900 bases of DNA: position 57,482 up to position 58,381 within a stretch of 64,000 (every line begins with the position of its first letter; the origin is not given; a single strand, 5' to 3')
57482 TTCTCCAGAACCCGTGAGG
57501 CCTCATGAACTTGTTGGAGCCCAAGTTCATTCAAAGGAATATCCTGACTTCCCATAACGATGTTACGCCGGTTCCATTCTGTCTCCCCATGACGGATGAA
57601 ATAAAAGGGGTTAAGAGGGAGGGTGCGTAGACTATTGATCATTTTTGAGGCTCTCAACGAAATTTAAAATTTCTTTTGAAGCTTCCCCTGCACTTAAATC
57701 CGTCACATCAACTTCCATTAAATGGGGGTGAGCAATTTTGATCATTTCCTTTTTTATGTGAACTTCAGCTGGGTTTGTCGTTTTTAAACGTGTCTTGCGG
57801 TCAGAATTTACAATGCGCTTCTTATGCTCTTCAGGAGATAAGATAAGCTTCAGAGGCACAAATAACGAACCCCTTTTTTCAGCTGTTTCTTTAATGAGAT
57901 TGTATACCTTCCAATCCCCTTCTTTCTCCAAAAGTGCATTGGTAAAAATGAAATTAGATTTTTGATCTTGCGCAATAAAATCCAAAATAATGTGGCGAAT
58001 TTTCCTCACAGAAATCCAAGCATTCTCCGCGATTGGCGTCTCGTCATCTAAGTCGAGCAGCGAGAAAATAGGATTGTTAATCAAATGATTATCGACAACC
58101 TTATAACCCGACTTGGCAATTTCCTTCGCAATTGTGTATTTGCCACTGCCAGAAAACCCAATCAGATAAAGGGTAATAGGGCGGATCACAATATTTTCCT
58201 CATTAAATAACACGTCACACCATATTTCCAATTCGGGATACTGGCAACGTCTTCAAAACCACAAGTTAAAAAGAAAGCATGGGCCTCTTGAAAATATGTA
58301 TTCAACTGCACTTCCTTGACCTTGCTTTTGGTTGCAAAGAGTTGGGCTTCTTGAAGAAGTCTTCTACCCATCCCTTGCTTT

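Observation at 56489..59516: Translationally coupled five-gene operon of modifying enzymes that maps to no pathway I can name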

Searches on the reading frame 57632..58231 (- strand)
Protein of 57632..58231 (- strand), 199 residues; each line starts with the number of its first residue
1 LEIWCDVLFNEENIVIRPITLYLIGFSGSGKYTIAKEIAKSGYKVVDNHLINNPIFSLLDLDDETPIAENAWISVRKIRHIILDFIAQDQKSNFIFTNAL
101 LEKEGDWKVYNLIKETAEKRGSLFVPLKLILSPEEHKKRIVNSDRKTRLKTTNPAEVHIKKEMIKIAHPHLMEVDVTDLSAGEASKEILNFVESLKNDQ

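Call 3: search_protein_families(library=pfam, proteins=[window:57632-58231:-], max_evalue=0.01)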
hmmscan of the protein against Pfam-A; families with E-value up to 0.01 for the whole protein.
window:57632-58231:- (199 aa): 1 family
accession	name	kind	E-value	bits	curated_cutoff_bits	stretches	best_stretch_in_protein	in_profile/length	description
PF13238.12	AAA_18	-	0.0024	18.8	29.4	1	23-148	3-116/128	AAA domain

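Call 5: search_protein_families(library=ncbifam, proteins=[window:57632-58189:-], max_evalue=0.01)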
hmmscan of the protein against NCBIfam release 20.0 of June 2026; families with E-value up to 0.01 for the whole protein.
window:57632-58189:- (185 aa): 1 family
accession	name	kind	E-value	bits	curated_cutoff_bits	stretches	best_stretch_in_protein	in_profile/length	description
NF040667.1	hom_kin_desulfo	exception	0.0092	15.9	197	0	7-38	3-35/163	homoserine kinase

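Call 6: search_protein_families(library=padloc, proteins=[window:57632-58189:-], max_evalue=0.01)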
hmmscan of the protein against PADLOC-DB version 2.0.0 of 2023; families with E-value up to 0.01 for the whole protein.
window:57632-58189:- (185 aa): 0 families

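Call 7: find_homologous_proteins(query=window:57632-58189:-, max_evalue=0.001)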
Query window:57632-58189:- (185 aa): 394 proteins with E <= 0.001 among 501 candidates; the best 120 are listed.
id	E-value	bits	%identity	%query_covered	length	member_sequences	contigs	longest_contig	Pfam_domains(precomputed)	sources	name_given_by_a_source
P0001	7.4e-104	363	90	100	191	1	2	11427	-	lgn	-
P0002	2.6e-102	358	89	100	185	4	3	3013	-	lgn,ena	-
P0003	6.3e-101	353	88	100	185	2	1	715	-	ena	-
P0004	3.0e-94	332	83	100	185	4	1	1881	-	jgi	-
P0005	2.4e-84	299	74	100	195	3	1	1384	-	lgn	-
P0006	4.0e-84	299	72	99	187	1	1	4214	-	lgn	-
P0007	4.2e-84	299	76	100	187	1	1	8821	-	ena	-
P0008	4.0e-83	295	74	99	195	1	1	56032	-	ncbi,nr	ncbi:MAG: hypothetical protein K2P93_05960 [Alphaproteobacteria bacterium]|nr:hypothetical protein [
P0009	2.1e-79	283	72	99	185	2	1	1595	-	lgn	-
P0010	7.2e-79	282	70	98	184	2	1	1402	-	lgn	-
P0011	2.9e-76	273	89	77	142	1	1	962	-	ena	-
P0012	3.2e-76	273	69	96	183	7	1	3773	-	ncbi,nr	ncbi:MAG: hypothetical protein K2Q34_01715 [Alphaproteobacteria bacterium]|nr:hypothetical protein [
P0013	6.7e-74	265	68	100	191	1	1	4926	-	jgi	jgi:hypothetical protein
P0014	3.0e-68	247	64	99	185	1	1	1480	-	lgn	-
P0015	6.1e-68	246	65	98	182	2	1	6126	-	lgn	-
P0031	2.1e-59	218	60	96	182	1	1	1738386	-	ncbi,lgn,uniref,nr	ncbi:hypothetical protein [Rickettsiales endosymbiont of Stachyamoeba lipophora]|uniref:hypothetical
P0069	1.1e-49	187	49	98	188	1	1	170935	-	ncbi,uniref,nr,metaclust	ncbi:hypothetical protein [Candidatus Odyssella thessalonicensis]|uniref:hypothetical protein n=1 Ta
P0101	1.9e-45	173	49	95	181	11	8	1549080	-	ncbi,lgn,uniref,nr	ncbi:MAG TPA: hypothetical protein LFW13_00010 [Rickettsia endosymbiont of Sericostoma sp.]|uniref:h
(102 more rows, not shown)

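Call 8: search_solved_structures(query=window:57632-58189:-, max_evalue=1, show_alignments=2)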
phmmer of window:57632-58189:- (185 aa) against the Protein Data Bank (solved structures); distinct sequences matched with E-value up to 1: 4.
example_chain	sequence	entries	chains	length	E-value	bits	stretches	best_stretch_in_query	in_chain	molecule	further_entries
2qgz_A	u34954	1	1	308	0.45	13.6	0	152-181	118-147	Putative primosome component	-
2c1g_A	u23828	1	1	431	0.55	13.3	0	6-50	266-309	PEPTIDOGLYCAN GLCNAC DEACETYLASE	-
2c1i_A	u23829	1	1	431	0.55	13.3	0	6-50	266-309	PEPTIDOGLYCAN GLCNAC DEACETYLASE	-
1shk_A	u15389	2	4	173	0.81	12.8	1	7-63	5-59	SHIKIMATE KINASE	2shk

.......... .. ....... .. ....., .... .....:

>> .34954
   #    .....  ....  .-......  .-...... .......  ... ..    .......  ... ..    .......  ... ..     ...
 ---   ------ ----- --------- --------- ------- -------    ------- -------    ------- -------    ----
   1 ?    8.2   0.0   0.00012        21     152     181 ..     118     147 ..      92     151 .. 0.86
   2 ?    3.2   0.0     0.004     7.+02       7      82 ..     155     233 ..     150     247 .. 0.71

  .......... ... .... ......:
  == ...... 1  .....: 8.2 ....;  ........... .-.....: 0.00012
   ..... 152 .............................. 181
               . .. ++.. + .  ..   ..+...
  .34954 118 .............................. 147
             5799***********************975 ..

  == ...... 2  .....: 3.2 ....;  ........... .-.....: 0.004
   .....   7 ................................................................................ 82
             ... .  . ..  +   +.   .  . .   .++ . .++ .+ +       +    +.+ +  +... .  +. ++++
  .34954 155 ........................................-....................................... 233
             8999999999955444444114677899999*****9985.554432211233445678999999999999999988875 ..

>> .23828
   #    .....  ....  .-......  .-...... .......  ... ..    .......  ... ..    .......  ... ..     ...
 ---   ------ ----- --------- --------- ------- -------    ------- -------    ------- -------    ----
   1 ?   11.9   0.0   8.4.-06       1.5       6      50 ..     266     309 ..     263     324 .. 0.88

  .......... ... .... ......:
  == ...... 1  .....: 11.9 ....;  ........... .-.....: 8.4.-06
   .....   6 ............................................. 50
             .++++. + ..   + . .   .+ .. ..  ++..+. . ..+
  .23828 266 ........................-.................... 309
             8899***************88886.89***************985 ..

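Call 9: find_encoding_contigs(protein=P0008, flank=6000, max_places=2)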
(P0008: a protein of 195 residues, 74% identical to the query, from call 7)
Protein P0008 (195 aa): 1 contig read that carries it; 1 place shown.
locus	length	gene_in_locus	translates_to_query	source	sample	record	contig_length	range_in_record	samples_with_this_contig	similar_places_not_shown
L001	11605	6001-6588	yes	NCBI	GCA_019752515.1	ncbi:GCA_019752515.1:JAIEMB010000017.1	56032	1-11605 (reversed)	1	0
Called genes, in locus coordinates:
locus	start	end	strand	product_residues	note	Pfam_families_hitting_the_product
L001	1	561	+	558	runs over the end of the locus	PF00664:ABC_membrane, PF02463:SMC_N (faint), PF00005:ABC_tran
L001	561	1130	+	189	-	PF13302:Acetyltransf_3 (weak), PF13523:Acetyltransf_8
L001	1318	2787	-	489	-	-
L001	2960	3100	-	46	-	PF00872:Transposase_mut (weak)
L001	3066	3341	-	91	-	-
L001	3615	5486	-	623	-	PF08238:Sel1 (faint)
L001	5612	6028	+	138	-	PF00583:Acetyltransf_1, PF13673:Acetyltransf_10 (weak), PF13508:Acetyltransf_7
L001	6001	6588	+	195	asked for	-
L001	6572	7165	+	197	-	PF00300:His_Phos_1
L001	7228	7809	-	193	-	PF03352:Adenine_glyco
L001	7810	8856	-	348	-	PF02805:Ada_Zn_binding, PF12833:HTH_18, PF01035:DNA_binding_1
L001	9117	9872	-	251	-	-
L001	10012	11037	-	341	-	PF01636:APH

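Call 10: find_encoding_contigs(protein=P0031, flank=6000, max_places=2)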
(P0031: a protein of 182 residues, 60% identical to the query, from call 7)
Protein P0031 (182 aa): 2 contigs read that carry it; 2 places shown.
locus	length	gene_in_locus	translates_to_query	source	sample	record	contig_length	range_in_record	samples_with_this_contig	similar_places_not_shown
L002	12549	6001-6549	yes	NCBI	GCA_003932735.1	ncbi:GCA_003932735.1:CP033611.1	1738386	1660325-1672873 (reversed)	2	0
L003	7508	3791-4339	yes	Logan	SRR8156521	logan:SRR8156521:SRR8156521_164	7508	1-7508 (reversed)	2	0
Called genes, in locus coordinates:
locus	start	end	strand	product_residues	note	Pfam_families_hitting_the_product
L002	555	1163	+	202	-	-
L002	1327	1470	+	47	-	-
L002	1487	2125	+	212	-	-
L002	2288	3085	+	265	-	PF13302:Acetyltransf_3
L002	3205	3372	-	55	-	-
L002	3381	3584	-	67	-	PF04229:GrpB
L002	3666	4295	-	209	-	PF12535:Nudix_N, PF00293:NUDIX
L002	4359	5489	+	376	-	PF04229:GrpB, PF13302:Acetyltransf_3 (weak), PF13523:Acetyltransf_8, PF00583:Acetyltransf_1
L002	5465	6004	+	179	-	-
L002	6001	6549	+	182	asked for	-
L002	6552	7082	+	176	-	PF01872:RibD_C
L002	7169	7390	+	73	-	PF00583:Acetyltransf_1, PF13420:Acetyltransf_4 (weak), PF13508:Acetyltransf_7, PF13673:Acetyltransf_10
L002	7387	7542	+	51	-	-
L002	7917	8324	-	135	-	PF04828:GFA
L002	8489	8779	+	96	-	PF13302:Acetyltransf_3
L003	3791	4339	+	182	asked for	-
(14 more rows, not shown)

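Call 11: find_encoding_contigs(protein=P0069, flank=6000, max_places=2)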
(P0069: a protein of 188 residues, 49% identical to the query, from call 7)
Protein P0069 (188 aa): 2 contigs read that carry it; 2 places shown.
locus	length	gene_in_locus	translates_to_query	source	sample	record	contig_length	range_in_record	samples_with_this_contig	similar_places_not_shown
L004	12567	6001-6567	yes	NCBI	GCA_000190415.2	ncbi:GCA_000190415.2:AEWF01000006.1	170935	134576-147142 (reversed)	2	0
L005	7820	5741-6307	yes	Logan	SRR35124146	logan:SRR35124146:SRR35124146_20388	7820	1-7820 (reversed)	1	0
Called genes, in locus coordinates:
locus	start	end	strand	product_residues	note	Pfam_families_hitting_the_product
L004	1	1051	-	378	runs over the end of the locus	-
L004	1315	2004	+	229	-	PF13505:OMP_b-brl, PF01389:OmpA_membrane (weak)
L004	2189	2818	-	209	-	PF00472:RF-1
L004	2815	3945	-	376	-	PF01139:RtcB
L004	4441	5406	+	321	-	PF01636:APH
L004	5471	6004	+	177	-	-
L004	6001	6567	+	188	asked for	-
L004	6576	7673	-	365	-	-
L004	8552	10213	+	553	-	-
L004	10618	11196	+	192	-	PF00156:Pribosyltran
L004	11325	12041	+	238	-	PF00005:ABC_tran, PF13304:AAA_21 (weak)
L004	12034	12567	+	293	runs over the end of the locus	PF02687:FtsX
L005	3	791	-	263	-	?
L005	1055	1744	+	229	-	PF13505:OMP_b-brl, PF01389:OmpA_membrane (weak)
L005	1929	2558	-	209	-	PF00472:RF-1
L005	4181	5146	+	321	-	PF01636:APH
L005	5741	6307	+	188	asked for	-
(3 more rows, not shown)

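Call 12: find_encoding_contigs(protein=P0101, flank=6000, max_places=2)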
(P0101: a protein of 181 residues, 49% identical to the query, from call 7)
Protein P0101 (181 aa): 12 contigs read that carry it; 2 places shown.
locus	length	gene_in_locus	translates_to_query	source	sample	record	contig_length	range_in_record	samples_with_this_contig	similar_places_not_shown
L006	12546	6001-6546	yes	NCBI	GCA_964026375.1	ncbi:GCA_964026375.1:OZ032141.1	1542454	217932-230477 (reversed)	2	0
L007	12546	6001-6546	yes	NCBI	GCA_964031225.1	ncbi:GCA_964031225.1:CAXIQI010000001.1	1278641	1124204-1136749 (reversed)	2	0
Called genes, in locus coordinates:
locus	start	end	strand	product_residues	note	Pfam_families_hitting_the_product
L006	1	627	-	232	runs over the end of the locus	PF05857:TraX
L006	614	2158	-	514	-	PF03023:MurJ, PF01554:MatE (weak)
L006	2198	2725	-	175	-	PF00719:Pyrophosphatase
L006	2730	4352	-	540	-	PF13489:Methyltransf_23, PF02353:CMAS (weak), PF08241:Methyltransf_11, PF08242:Methyltransf_12, PF13649:Methyltransf_25, PF13847:Methyltransf_31, PF10119:MethyTransf_Reg, PF21782:WHD_PKMT, +1 more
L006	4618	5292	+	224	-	PF00034:Cytochrom_C (weak)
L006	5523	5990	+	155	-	-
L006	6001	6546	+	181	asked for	-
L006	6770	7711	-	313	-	PF13641:Glyco_tranf_2_3, PF00535:Glycos_transf_2 (weak), PF13632:Glyco_trans_2_3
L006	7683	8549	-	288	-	-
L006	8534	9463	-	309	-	-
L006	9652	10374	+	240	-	PF01738:DLH (weak), PF02129:Peptidase_S15, PF00561:Abhydrolase_1, PF12146:Hydrolase_4, PF00326:Peptidase_S9 (faint)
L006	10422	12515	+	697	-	PF18640:LepB_N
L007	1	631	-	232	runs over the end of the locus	PF05857:TraX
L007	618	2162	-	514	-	PF03023:MurJ, PF01554:MatE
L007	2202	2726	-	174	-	PF00719:Pyrophosphatase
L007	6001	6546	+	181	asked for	-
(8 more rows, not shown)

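Call 15: find_related_loci(query=A1, collection=genome_contigs, flank=10000)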
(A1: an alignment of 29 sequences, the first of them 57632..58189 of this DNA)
Query A1 (185 aa) in genome_contigs; peptide patterns used: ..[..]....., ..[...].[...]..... (x = any residue, [..] = any of these).
321 stretches matched a pattern; 232 encode a relative of the query (tblastn E <= 1e-3); the best 80 are kept; 80 distinct loci.
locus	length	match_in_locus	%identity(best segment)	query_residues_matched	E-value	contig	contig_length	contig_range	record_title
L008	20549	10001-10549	91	1-183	1e-110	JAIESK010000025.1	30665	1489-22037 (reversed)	MAG: Alphaproteobacteria bacterium isolate co.spades.METABAT.2.5kb_013 c_000000440487, whole genome shotgun sequence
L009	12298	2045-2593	90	1-183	3e-110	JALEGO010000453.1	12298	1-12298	MAG: Flavobacteriales bacterium isolate CC_bin18 k97_138989, whole genome shotgun sequence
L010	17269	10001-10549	87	1-183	2e-106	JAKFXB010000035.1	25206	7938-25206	MAG: Alphaproteobacteria bacterium isolate ND2_Bin_14 ND2_0000188, whole genome shotgun sequence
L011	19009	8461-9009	87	1-183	1e-106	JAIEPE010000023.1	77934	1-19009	MAG: Alphaproteobacteria bacterium isolate co.spades.DASTOOL.1kb_161 c_000000444084, whole genome shotgun sequence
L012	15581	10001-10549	74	1-183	9e-90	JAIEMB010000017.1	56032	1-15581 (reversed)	MAG: Alphaproteobacteria bacterium isolate co.spades.CONCOCT.2.5kb_016 c_000000000089, whole genome shotgun sequence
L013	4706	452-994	69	1-181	2e-83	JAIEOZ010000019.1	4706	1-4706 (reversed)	MAG: Alphaproteobacteria bacterium isolate co.spades.DASTOOL.1kb_154 c_000000397729, whole genome shotgun sequence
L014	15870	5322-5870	68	1-183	9e-83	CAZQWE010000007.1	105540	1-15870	MAG TPA_asm: uncultured Alphaproteobacteria bacterium isolate SRP242652_co2_138 genome assembly, contig: NODE_240_length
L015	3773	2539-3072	69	5-182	2e-82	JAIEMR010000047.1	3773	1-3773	MAG: Alphaproteobacteria bacterium isolate co.spades.CONCOCT.2.5kb_113 c_000000000195, whole genome shotgun sequence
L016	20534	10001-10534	67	5-182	9e-79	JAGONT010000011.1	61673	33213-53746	MAG: Alphaproteobacteria bacterium isolate Gw_Bodden_bin_46 Gw_Bodden_542_length_61673_cov_12.112436, whole genome shotg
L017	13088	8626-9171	63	1-182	2e-72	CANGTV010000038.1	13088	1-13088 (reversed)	MAG: Alphaproteobacteria bacterium isolate RE-15aug16-201 genome assembly, contig: RE-15aug16-C7095, whole genome shotgu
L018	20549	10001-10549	62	1-183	8e-72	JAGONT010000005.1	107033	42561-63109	MAG: Alphaproteobacteria bacterium isolate Gw_Bodden_bin_46 Gw_Bodden_228_length_107033_cov_10.453333, whole genome shot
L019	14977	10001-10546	62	1-182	6e-72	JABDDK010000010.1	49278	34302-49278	MAG: Alphaproteobacteria bacterium isolate BWMinHeated_Nextera12_MAG4 3300020866.a:Ga0207080_1015, whole genome shotgun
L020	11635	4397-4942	54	1-182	7e-63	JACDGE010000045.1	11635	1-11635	MAG: Alphaproteobacteria bacterium isolate MGR_bin404 SD2908_NODE_2468_length_11635_cov_2.484967, whole genome shotgun s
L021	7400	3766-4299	52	5-181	6e-58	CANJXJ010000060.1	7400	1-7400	MAG: Alphaproteobacteria bacterium isolate RH-23may17-873 genome assembly, contig: RH-23may17-C83821, whole genome shotg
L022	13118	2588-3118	51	5-181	8e-58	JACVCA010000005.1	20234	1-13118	MAG: Alphaproteobacteria bacterium isolate Desfum bin_3_GBBB01 NODE_201_length_20234_cov_2.528025, whole genome shotgun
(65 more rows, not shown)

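Call 26: predict_structure(alignment_id=A1)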
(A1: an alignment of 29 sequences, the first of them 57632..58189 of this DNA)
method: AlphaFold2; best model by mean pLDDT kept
length: 185 residues; sequences in the alignment: 29
mean_pLDDT: 88.1   pTM: 0.83
mean pLDDT of the five models: 88.1, 87.7, 86.2, 85.8, 84.0
residues with pLDDT >= 90: 114; 70-90: 50; 50-70: 20; < 50: 1
segments of 3 or more residues with pLDDT < 50: none
pLDDT, mean of each block of 10 residues (from residue 1): 91 91 97 85 81 87 94 96 94 95 97 91 73 61 68 96 95 97 86
secondary structure, 60 per line:
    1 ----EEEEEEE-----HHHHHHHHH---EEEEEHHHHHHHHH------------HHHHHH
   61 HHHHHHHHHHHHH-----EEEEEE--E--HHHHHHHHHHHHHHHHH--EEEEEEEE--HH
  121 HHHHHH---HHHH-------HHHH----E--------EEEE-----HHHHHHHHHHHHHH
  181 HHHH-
elements in order: E5-11 H17-25 E29-33 H34-42 H55-73 E79-84 H90-106 E109-116 H119-126 H130-133 H141-144 E158-161 H167-184

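Call 29: fold_search(model_id=the predicted structure, library=pdb)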
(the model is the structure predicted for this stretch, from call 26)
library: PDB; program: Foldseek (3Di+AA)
matches with E <= 10: 1489; with E <= 0.001: 352
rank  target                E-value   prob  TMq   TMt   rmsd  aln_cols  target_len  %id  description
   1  2h92_A                6.0e-08  1.00  0.56  0.49   7.1       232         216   15  Crystal Structure of Staphylococcus aureus Cytidine Monophosphate Kinase in complex with cytidine-5'-monophosphate (released 2006-08-08)
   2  3t61_B                1.2e-07  1.00  0.66  0.69   4.4       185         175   16  Crystal Structure of a gluconokinase from Sinorhizobium meliloti 1021 (released 2011-08-17)
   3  3t61_A                1.7e-07  1.00  0.67  0.70   4.4       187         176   15  Crystal Structure of a gluconokinase from Sinorhizobium meliloti 1021 (released 2011-08-17)
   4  2rhm_A                1.8e-07  1.00  0.71  0.72   3.9       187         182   11  Crystal structure of a putative kinase (caur_3907) from chloroflexus aurantiacus j-10-fl at 1.70 A resolution (released 2007-11-20)
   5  4eun                  3.1e-07  1.00  0.61  0.64   4.5       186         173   16  Crystal structure of a sugar kinase (Target EFI-502144 from Janibacter sp. HTCC2649), unliganded structure (released 2012-05-16)
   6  7yq1_C                3.7e-07  1.00  0.58  0.62   5.4       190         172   16  Crystal structure of adenosine 5'-phosphosulfate kinase from Archaeoglobus fulgidus in complex with AMP-PNP and APS (released 2023-01-18)
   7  2yvu_A                4.2e-07  1.00  0.63  0.65   5.4       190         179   18  Crystal structure of APE1195 (released 2007-10-16)
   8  2rhm_C                5.1e-07  1.00  0.69  0.68   3.8       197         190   12  Crystal structure of a putative kinase (caur_3907) from chloroflexus aurantiacus j-10-fl at 1.70 A resolution (released 2007-11-20)
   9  2rhm_B                5.5e-07  1.00  0.71  0.70   3.6       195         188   11  Crystal structure of a putative kinase (caur_3907) from chloroflexus aurantiacus j-10-fl at 1.70 A resolution (released 2007-11-20)
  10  5cb6_A                1.1e-06  1.00  0.59  0.63   5.7       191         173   16  Structure of adenosine-5'-phosphosulfate kinase (released 2015-08-26)
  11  7yq0_A                1.3e-06  1.00  0.61  0.64   5.2       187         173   16  Crystal structure of adenosine 5'-phosphosulfate kinase from Archaeoglobus fulgidus in complex with ADP (released 2023-01-18)
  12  1m7g_B                1.4e-06  1.00  0.56  0.56   7.1       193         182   19  Crystal structure of APS kinase from Penicillium Chrysogenum: Ternary structure with ADP and APS (released 2002-11-27)
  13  4bzp_A                1.5e-06  1.00  0.62  0.65   5.6       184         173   15  Structure of the Mycobacterium tuberculosis APS kinase CysC in complex with ADP (released 2014-08-06)
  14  2ocp_A                1.5e-06  1.00  0.53  0.44   7.2       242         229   14  Crystal Structure of Human Deoxyguanosine Kinase (released 2007-01-16)
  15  2rhm_D                1.6e-06  1.00  0.66  0.66   4.7       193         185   11  Crystal structure of a putative kinase (caur_3907) from chloroflexus aurantiacus j-10-fl at 1.70 A resolution (released 2007-11-20)
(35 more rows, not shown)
